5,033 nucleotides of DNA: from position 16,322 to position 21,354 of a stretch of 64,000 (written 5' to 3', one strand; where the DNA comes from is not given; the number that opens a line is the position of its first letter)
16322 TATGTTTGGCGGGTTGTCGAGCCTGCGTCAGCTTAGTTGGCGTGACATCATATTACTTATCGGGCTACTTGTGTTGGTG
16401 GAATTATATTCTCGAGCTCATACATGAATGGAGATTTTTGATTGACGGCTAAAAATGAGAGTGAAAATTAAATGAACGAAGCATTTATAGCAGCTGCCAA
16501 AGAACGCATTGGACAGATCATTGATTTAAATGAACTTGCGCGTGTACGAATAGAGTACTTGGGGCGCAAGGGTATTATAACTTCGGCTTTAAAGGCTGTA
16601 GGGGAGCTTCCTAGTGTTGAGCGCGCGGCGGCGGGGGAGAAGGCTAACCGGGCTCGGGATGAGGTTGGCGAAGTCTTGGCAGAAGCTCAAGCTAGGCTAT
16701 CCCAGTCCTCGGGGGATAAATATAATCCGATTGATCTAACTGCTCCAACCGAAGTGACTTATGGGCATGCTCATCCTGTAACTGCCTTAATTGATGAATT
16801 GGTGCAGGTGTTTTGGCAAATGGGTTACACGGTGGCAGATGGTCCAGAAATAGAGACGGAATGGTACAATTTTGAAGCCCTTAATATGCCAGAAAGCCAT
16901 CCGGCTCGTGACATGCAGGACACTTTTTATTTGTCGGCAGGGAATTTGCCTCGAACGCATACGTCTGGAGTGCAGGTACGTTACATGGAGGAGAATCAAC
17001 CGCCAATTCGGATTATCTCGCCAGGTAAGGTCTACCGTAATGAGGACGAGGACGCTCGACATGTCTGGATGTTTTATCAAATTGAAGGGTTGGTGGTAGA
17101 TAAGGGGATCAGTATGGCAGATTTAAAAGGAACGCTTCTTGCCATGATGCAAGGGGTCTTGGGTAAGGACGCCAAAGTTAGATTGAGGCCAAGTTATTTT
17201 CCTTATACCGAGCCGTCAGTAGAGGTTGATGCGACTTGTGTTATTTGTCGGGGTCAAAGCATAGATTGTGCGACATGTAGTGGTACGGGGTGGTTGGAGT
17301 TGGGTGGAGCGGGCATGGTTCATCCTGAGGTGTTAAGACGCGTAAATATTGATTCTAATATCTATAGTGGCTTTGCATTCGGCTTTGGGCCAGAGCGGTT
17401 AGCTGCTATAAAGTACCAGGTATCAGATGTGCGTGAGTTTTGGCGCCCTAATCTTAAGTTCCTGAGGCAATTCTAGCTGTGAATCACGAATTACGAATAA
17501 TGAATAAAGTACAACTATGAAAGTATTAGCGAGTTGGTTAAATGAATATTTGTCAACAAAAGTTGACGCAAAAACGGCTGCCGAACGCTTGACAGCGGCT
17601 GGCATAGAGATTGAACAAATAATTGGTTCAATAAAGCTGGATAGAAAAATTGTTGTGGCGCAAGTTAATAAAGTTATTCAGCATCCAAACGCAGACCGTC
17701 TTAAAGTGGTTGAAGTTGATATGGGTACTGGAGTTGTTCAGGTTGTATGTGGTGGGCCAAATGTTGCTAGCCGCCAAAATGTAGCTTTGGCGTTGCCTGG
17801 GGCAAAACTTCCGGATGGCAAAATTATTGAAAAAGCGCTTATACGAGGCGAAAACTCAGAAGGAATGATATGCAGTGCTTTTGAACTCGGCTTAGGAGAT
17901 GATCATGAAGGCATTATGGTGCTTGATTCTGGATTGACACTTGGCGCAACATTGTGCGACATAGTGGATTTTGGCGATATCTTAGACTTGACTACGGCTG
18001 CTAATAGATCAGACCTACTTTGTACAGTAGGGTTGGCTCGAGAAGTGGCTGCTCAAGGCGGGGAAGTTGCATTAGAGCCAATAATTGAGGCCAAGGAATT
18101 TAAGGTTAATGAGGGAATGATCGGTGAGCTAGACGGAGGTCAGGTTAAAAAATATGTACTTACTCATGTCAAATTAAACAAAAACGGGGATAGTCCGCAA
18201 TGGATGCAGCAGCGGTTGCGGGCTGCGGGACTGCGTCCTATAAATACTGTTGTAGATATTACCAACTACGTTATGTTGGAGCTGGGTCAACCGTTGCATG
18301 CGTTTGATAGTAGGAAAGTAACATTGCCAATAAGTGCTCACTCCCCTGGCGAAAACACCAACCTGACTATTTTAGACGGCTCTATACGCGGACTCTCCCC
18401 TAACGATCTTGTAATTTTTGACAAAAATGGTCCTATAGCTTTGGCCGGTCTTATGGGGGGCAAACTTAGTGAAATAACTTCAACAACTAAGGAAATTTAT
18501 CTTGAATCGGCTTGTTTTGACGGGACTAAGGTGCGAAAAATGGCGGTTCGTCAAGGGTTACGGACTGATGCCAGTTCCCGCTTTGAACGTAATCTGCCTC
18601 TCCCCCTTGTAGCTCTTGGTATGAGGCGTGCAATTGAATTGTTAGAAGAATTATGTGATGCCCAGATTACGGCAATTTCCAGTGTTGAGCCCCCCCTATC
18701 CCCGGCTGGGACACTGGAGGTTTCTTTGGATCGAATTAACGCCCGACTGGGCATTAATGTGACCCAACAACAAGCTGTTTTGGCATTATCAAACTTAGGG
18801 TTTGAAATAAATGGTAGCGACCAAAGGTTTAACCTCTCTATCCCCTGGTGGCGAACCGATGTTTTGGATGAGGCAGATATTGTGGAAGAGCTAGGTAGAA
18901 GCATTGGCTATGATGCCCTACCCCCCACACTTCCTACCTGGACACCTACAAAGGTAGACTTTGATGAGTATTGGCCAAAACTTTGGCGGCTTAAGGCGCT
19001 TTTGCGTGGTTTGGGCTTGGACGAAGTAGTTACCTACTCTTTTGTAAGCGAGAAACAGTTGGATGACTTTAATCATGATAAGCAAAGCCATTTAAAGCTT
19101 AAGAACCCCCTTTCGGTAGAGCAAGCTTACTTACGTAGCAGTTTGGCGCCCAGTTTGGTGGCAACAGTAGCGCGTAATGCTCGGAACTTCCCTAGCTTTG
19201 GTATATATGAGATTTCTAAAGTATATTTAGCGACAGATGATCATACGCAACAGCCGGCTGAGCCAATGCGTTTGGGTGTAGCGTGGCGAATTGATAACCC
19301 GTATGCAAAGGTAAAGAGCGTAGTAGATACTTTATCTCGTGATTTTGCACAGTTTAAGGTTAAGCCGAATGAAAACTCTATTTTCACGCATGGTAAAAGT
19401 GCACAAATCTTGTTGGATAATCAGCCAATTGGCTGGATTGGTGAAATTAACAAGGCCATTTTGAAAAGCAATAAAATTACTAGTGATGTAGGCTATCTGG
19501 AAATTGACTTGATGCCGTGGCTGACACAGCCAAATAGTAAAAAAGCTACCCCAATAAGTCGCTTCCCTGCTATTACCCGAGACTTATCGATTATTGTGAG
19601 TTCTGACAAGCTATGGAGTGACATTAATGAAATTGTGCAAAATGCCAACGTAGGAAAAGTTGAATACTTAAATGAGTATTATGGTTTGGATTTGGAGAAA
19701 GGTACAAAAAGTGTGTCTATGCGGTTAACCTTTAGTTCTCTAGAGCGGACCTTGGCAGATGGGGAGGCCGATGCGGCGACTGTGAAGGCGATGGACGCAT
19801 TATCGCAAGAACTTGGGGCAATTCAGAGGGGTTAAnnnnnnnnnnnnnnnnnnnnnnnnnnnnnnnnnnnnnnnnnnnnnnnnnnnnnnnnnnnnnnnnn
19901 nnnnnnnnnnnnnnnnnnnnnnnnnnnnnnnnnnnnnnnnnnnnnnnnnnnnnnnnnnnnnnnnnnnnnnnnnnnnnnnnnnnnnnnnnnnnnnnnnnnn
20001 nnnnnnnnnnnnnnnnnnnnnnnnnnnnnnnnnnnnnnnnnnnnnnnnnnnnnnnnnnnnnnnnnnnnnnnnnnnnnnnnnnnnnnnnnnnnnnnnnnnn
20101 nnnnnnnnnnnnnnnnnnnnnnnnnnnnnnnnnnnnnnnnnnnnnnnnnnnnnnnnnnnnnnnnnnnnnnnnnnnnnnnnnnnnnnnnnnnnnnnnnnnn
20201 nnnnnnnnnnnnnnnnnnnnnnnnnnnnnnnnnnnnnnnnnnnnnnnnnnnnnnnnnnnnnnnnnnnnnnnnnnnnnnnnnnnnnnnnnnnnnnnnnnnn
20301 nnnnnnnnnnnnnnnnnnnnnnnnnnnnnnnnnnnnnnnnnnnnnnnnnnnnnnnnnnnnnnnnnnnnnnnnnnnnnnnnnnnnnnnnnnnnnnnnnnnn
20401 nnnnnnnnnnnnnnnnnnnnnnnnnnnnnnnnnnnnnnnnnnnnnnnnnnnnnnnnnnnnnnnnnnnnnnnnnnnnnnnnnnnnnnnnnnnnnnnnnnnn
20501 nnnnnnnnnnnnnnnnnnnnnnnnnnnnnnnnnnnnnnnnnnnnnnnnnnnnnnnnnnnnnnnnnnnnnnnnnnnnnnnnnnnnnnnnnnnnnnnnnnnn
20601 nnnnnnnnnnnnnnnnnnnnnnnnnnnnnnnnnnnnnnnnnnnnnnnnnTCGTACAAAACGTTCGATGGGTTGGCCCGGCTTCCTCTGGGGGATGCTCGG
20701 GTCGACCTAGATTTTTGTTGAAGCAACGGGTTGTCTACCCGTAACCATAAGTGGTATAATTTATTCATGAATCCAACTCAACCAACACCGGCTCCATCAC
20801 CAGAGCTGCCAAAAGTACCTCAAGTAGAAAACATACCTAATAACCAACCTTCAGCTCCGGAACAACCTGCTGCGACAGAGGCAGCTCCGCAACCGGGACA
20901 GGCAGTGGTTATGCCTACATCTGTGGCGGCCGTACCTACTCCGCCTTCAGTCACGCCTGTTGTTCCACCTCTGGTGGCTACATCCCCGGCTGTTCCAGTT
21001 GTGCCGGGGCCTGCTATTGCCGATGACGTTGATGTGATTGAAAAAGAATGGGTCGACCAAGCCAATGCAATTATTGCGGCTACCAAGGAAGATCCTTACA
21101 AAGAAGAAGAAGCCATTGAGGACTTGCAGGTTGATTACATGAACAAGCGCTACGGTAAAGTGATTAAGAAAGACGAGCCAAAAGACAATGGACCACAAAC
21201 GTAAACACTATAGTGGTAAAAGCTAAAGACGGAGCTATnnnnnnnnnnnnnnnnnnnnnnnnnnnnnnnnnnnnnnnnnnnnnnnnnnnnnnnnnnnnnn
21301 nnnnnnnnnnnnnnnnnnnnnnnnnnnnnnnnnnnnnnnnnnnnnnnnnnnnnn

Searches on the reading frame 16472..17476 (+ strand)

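Call 8: search_protein_families(library=pfam, proteins=[window:16472-17476:+], max_evalue=0.01)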
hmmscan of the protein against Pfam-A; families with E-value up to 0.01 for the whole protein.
window:16472-17476:+ (334 aa): 2 families
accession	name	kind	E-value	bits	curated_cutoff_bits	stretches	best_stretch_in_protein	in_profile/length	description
PF01409.25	tRNA-synt_2d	-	1.4e-96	323.2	19.8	1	87-334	2-246/246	tRNA synthetases class II core domain (F)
PF02912.23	Phe_tRNA-synt_N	-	1.5e-16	60.6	22.3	1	18-79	2-63/69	Aminoacyl tRNA synthetase class II, N-terminal domain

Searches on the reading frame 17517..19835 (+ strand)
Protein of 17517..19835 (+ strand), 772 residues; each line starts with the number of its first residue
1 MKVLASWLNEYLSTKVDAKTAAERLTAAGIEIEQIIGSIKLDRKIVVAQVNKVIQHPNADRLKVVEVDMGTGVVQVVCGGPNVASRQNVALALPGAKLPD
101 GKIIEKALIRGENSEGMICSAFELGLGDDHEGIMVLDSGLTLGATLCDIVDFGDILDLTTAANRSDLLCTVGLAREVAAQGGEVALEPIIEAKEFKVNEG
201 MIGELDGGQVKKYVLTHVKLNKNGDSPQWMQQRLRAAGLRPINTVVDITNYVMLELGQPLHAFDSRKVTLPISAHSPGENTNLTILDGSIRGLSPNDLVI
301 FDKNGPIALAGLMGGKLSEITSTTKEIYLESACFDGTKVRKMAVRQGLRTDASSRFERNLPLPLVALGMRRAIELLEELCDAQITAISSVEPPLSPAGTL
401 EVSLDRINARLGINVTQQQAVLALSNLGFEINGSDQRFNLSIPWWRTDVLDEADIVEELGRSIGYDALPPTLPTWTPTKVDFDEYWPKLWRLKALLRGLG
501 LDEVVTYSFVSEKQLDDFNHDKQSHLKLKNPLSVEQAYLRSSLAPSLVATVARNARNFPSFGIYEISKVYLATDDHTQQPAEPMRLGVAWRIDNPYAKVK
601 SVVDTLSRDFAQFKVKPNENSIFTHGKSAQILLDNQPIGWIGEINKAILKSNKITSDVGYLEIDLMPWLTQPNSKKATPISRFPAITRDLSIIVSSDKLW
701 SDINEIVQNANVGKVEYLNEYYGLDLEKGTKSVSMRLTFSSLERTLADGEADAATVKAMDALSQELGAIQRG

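Call 8: search_protein_families(library=pfam, proteins=[window:17517-19835:+], max_evalue=0.01)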
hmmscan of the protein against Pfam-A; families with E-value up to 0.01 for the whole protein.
window:17517-19835:+ (772 aa): 5 families
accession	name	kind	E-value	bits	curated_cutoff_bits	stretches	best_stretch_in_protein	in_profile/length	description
PF03483.22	B3_4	-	8e-57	192.1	29.3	1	213-380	5-173/174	B3/4 domain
PF17759.6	tRNA_synthFbeta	-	9.2e-42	143.4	22.4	1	468-665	1-214/214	Phenylalanyl tRNA synthetase beta chain CLM domain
PF03484.21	B5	-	2.3e-19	69.8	28.6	1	401-465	2-67/67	tRNA synthetase B5 domain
PF01588.26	tRNA_bind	-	3.1e-18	66.1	27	1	45-144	1-95/96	Putative tRNA binding domain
PF03147.19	FDX-ACB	-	4.1e-18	66.1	31.1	1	681-771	1-94/94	Ferredoxin-fold anticodon binding domain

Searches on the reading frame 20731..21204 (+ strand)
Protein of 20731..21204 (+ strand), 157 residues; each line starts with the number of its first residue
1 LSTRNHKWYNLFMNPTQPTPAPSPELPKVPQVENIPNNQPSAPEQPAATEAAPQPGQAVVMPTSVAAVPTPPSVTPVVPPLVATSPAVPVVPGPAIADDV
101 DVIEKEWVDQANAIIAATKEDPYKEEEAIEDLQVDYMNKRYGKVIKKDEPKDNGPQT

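Call 8: search_protein_families(library=pfam, proteins=[window:20731-21204:+], max_evalue=0.01)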
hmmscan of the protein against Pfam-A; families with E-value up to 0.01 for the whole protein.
window:20731-21204:+ (157 aa): 0 families

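Call 77: search_protein_families(library=ncbifam, proteins=[window:20731-21204:+], max_evalue=0.01)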
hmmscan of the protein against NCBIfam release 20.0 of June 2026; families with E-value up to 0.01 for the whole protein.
window:20731-21204:+ (157 aa): 0 families

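Call 99: find_encoding_contigs(protein=window:20767-21204:+, flank=8000, max_places=8)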
Protein window:20767-21204:+ (145 aa): 1 contig read that carries it; 1 place shown.
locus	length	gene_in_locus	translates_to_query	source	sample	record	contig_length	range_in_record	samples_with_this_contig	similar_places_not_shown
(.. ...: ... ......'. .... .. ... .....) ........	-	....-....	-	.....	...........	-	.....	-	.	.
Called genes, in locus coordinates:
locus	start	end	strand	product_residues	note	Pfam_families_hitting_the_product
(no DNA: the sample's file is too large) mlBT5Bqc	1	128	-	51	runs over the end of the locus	?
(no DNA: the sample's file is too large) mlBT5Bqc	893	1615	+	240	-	PF24827:AstE_AspA_cat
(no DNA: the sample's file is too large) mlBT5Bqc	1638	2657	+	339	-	PF00579:tRNA-synt_1b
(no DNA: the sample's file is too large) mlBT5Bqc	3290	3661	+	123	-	-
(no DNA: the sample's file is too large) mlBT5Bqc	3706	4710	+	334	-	PF02912:Phe_tRNA-synt_N, PF01409:tRNA-synt_2d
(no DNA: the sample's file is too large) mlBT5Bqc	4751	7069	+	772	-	PF01588:tRNA_bind, PF03483:B3_4, PF03484:B5, PF17759:tRNA_synthFbeta, PF03147:FDX-ACB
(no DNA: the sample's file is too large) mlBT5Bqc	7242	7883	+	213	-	PF12637:TSCPD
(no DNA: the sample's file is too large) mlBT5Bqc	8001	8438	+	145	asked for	-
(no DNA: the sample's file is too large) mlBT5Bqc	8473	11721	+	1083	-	?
